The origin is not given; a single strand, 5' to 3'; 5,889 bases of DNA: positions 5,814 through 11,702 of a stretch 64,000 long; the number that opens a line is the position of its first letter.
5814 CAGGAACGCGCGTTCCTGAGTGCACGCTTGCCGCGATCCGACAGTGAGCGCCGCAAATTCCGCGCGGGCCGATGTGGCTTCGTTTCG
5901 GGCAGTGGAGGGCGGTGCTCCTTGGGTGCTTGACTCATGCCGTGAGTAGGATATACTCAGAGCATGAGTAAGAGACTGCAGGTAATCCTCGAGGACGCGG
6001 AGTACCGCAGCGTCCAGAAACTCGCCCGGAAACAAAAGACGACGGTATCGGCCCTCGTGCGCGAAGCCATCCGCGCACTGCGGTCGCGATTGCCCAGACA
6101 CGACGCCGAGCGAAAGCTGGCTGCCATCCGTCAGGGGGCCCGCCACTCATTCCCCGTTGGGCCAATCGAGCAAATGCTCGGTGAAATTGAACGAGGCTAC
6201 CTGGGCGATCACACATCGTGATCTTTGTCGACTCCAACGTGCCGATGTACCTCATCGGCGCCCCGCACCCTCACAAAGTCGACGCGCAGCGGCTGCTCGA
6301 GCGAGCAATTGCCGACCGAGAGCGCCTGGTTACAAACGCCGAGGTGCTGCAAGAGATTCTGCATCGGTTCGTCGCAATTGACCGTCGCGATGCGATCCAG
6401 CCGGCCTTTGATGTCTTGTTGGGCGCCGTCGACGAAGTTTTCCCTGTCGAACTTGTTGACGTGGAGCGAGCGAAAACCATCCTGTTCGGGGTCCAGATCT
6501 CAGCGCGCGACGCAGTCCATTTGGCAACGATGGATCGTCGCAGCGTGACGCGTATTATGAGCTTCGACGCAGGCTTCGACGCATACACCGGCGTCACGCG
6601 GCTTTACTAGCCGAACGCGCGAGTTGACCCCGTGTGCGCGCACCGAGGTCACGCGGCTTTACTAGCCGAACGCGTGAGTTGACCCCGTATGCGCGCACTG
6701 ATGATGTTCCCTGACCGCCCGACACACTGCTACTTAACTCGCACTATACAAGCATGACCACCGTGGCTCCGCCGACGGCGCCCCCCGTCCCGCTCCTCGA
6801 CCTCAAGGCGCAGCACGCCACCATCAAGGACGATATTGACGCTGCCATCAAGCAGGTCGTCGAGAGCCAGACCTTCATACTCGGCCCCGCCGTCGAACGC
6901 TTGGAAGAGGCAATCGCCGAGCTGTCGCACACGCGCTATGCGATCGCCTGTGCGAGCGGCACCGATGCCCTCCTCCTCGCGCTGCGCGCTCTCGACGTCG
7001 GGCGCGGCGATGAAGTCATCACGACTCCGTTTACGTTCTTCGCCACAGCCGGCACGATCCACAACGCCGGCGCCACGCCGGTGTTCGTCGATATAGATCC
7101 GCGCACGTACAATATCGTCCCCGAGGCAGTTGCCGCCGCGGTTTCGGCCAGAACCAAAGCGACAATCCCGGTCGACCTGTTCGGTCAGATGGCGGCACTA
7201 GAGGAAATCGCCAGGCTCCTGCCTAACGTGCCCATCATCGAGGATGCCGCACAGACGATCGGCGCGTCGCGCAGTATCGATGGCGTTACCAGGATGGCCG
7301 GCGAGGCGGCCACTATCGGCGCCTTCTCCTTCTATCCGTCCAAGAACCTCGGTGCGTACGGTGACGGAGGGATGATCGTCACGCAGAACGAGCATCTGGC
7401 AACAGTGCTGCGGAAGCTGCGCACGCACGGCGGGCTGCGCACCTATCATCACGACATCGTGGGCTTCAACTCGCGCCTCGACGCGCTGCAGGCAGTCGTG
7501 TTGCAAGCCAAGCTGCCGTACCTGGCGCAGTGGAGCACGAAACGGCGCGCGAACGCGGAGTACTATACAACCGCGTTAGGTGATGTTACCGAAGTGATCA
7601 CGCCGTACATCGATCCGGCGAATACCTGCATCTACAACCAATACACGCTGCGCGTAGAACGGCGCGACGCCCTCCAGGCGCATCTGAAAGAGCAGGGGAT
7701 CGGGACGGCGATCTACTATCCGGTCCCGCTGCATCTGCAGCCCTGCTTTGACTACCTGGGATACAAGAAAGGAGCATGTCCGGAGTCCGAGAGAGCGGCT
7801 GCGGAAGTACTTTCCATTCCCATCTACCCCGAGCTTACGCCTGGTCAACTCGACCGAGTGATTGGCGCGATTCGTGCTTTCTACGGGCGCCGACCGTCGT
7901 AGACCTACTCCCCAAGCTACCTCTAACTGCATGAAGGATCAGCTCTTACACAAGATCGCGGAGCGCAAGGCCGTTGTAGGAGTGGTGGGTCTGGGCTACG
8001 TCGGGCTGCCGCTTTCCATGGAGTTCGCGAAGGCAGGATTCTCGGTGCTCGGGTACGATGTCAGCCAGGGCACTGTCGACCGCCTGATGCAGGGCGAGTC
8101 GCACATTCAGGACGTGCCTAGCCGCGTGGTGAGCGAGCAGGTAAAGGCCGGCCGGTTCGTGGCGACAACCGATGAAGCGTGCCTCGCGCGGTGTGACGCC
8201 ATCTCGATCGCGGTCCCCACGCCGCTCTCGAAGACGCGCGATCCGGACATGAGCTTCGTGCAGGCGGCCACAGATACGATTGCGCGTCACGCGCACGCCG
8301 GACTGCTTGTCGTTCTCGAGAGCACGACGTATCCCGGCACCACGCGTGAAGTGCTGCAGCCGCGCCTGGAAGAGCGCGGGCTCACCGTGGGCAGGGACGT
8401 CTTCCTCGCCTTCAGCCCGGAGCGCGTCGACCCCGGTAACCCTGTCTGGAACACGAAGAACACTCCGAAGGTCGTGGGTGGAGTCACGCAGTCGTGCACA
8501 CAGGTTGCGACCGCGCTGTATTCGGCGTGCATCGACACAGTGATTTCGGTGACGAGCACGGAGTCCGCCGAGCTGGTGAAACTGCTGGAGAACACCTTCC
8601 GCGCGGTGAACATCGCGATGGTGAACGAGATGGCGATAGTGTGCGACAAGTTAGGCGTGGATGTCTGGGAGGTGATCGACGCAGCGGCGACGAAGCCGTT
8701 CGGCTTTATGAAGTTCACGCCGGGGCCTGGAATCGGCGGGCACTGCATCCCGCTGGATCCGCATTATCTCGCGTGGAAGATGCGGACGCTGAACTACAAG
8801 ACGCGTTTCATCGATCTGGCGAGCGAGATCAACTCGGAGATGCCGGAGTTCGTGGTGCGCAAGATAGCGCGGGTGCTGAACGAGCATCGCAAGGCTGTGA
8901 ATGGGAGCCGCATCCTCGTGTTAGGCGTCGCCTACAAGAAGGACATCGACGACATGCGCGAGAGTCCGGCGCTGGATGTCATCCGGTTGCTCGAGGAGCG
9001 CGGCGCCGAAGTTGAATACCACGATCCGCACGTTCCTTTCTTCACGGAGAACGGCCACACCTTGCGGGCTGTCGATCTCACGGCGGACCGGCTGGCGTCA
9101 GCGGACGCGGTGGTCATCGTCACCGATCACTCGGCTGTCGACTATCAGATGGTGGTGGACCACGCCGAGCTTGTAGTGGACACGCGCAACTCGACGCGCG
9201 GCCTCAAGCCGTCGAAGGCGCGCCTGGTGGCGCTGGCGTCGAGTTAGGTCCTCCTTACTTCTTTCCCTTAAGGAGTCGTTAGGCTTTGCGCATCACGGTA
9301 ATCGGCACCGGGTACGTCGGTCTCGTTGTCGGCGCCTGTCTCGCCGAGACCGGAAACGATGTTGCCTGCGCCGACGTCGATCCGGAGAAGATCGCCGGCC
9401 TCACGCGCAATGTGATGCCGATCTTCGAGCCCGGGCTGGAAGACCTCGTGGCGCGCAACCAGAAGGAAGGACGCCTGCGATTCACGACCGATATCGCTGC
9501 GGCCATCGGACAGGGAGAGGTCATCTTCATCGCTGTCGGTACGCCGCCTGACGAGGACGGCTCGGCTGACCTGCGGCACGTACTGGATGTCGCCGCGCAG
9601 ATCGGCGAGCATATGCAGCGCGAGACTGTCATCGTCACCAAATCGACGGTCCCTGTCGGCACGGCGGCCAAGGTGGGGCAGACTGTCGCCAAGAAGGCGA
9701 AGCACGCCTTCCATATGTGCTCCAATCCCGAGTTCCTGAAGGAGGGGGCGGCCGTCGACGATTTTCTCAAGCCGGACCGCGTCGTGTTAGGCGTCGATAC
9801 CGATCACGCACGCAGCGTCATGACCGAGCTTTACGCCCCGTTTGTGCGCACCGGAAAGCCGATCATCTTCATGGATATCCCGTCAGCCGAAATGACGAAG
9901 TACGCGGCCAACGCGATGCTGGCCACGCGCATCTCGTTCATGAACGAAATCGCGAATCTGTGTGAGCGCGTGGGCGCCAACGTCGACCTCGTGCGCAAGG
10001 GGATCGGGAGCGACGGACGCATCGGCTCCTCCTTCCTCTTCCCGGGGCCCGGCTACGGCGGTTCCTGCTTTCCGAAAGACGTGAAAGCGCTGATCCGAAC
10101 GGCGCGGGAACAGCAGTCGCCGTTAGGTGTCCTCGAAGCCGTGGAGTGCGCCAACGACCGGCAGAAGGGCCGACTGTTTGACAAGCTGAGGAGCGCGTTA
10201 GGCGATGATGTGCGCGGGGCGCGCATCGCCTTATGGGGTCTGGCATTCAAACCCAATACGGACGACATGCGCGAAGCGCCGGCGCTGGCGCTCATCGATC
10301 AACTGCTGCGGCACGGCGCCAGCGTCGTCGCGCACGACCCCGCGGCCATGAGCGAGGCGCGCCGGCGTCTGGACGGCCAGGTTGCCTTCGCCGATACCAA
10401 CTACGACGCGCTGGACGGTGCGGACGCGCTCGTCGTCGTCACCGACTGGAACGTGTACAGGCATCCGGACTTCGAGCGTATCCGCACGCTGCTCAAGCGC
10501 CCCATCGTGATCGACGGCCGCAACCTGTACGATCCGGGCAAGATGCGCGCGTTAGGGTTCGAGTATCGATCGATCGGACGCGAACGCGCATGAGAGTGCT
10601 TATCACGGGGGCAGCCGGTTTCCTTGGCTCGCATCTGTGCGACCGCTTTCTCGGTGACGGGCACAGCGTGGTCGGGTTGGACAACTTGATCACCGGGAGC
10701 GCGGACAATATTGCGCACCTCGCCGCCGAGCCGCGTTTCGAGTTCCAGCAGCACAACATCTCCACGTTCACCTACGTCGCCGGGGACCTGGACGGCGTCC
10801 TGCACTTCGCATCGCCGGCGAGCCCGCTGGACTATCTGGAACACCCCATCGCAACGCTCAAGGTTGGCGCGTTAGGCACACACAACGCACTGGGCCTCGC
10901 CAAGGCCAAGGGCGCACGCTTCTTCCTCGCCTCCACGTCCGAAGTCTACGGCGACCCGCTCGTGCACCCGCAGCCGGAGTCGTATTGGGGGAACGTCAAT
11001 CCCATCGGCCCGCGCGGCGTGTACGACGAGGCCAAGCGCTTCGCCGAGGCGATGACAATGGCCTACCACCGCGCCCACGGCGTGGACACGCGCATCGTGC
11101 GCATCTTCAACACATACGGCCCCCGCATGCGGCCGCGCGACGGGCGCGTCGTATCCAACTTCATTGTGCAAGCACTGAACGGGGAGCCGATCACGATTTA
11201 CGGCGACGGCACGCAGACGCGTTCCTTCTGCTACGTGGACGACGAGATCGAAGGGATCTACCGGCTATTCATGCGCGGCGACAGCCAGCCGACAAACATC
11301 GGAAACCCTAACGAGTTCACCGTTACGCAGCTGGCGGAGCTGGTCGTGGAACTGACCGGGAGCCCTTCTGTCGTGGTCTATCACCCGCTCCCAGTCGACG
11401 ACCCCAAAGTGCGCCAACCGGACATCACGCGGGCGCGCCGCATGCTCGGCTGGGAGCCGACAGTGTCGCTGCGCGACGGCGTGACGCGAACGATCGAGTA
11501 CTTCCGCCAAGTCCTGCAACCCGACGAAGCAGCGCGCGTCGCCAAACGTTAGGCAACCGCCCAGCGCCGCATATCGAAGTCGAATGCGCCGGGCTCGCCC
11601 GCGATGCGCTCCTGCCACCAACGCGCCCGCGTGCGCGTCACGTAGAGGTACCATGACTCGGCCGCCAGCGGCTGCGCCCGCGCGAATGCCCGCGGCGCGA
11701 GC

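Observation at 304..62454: Hyper-abundant dispersed octamer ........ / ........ (about one core per 0.6 kb), written through genes in every reading frame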

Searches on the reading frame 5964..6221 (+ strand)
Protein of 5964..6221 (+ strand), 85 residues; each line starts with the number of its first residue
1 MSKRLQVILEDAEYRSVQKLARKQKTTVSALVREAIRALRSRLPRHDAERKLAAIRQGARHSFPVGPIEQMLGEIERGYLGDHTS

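Call 25: search_protein_families(library=pfam, proteins=[window:5964-6221:+], max_evalue=0.00001)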
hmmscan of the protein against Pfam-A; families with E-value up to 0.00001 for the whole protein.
window:5964-6221:+ (85 aa): 1 family
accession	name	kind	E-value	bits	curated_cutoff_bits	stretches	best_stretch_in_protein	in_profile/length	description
PF01402.27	RHH_1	-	8e-06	26.1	20.5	0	4-39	1-36/39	Ribbon-helix-helix protein, copG family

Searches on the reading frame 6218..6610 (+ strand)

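Call 25: search_protein_families(library=pfam, proteins=[window:6218-6610:+], max_evalue=0.00001)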
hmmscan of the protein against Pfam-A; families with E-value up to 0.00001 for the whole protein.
window:6218-6610:+ (130 aa): 1 family
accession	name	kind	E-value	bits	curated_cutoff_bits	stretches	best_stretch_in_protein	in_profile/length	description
PF01850.27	PIN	-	2.6e-14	54.3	23.6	1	2-123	1-117/120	PIN domain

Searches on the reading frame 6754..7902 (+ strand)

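Call 25: search_protein_families(library=pfam, proteins=[window:6754-7902:+], max_evalue=0.00001)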
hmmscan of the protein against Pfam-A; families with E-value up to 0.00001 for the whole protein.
window:6754-7902:+ (382 aa): 1 family
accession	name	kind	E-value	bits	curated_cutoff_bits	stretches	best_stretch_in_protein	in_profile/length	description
PF01041.23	DegT_DnrJ_EryC1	-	2.5e-110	369.5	19.8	1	24-374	3-360/360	DegT/DnrJ/EryC1/StrS aminotransferase family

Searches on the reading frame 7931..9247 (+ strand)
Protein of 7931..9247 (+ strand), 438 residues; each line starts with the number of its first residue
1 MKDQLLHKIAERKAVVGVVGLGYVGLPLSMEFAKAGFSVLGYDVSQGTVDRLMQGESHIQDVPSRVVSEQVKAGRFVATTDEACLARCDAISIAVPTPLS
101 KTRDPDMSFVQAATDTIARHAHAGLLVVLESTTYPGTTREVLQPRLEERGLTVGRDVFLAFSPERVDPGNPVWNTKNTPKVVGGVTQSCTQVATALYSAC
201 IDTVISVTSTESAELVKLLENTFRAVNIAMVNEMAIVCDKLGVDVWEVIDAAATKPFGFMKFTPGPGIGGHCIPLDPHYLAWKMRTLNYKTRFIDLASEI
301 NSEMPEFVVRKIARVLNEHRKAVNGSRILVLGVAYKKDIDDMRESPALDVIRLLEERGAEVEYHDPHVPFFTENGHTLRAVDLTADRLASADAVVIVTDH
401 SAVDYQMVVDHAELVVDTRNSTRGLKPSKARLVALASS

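Call 25: search_protein_families(library=pfam, proteins=[window:7931-9247:+], max_evalue=0.00001)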
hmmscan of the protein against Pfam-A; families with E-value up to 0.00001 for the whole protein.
window:7931-9247:+ (438 aa): 4 families
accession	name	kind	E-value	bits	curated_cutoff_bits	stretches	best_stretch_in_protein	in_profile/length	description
PF03721.20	UDPG_MGDP_dh_N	-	1.7e-43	148.8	27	1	16-192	3-183/187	UDP-glucose/GDP-mannose dehydrogenase family, NAD binding domain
PF00984.24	UDPG_MGDP_dh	-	6.9e-34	116.3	25.4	1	211-302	1-93/94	UDP-glucose/GDP-mannose dehydrogenase family, central domain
PF03720.21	UDPG_MGDP_dh_C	-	1.2e-25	90.3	30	1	329-422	1-101/103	UDP-glucose/GDP-mannose dehydrogenase family, UDP binding domain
PF03446.21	NAD_binding_2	-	4.5e-10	40.2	21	1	16-151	2-112/161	NAD binding domain of 6-phosphogluconate dehydrogenase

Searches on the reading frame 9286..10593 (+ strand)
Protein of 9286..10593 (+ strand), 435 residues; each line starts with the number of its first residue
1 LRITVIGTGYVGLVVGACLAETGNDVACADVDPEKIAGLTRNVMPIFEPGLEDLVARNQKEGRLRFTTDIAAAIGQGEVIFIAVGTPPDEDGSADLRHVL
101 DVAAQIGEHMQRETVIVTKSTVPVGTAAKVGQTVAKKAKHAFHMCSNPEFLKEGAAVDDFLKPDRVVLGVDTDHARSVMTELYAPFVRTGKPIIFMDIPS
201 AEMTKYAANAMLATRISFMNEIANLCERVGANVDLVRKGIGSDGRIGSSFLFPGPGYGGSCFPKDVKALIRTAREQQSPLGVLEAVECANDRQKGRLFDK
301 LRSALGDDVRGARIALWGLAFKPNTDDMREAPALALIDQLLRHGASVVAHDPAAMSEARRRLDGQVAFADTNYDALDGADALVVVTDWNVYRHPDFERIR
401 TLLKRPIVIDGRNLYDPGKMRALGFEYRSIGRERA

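Call 25: search_protein_families(library=pfam, proteins=[window:9286-10593:+], max_evalue=0.00001)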
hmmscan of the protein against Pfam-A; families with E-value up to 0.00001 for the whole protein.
window:9286-10593:+ (435 aa): 4 families
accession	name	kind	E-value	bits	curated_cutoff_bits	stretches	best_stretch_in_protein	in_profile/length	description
PF03721.20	UDPG_MGDP_dh_N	-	2.3e-62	210.3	27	1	1-182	1-187/187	UDP-glucose/GDP-mannose dehydrogenase family, NAD binding domain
PF00984.24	UDPG_MGDP_dh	-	5.3e-37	126.2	25.4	1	200-291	2-93/94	UDP-glucose/GDP-mannose dehydrogenase family, central domain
PF03720.21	UDPG_MGDP_dh_C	-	1.6e-34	118.8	30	1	315-417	1-103/103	UDP-glucose/GDP-mannose dehydrogenase family, UDP binding domain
PF03807.23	F420_oxidored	-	3e-07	31.4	21.6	0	2-84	1-67/94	NADP oxidoreductase coenzyme F420-dependent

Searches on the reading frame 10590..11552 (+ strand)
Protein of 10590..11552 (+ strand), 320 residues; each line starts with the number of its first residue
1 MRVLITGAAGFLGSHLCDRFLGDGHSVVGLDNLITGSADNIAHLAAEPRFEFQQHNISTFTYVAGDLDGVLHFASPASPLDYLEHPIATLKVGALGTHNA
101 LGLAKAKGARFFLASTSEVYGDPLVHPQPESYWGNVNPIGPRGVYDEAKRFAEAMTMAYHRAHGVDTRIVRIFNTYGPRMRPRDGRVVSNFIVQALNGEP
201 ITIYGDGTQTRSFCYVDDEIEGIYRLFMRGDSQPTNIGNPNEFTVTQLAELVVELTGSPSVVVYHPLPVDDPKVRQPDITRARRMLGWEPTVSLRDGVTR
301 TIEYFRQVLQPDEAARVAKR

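Call 25: search_protein_families(library=pfam, proteins=[window:10590-11552:+], max_evalue=0.00001)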
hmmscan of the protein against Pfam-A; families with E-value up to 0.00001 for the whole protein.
window:10590-11552:+ (320 aa): 6 families
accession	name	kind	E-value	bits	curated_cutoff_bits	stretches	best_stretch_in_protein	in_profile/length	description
PF01370.27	Epimerase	-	1.9e-49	168.7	20.9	1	3-237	1-239/240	NAD dependent epimerase/dehydratase family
PF16363.11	GDP_Man_Dehyd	-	2.6e-49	168.9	27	1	4-300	1-331/332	GDP-mannose 4,6 dehydratase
PF04321.23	RmlD_sub_bind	-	1.1e-06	28.4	27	1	1-205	1-177/287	RmlD substrate binding domain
PF07993.18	NAD_binding_4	-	2.8e-06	27.1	20.1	0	66-188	88-217/258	Male sterility protein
PF01073.25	3Beta_HSD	-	3.7e-06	26.6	22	1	4-217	1-219/280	3-beta hydroxysteroid dehydrogenase/isomerase family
PF02719.21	Polysacc_synt_2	-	6.8e-06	25.9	20.2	0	140-257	133-248/293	Polysaccharide biosynthesis protein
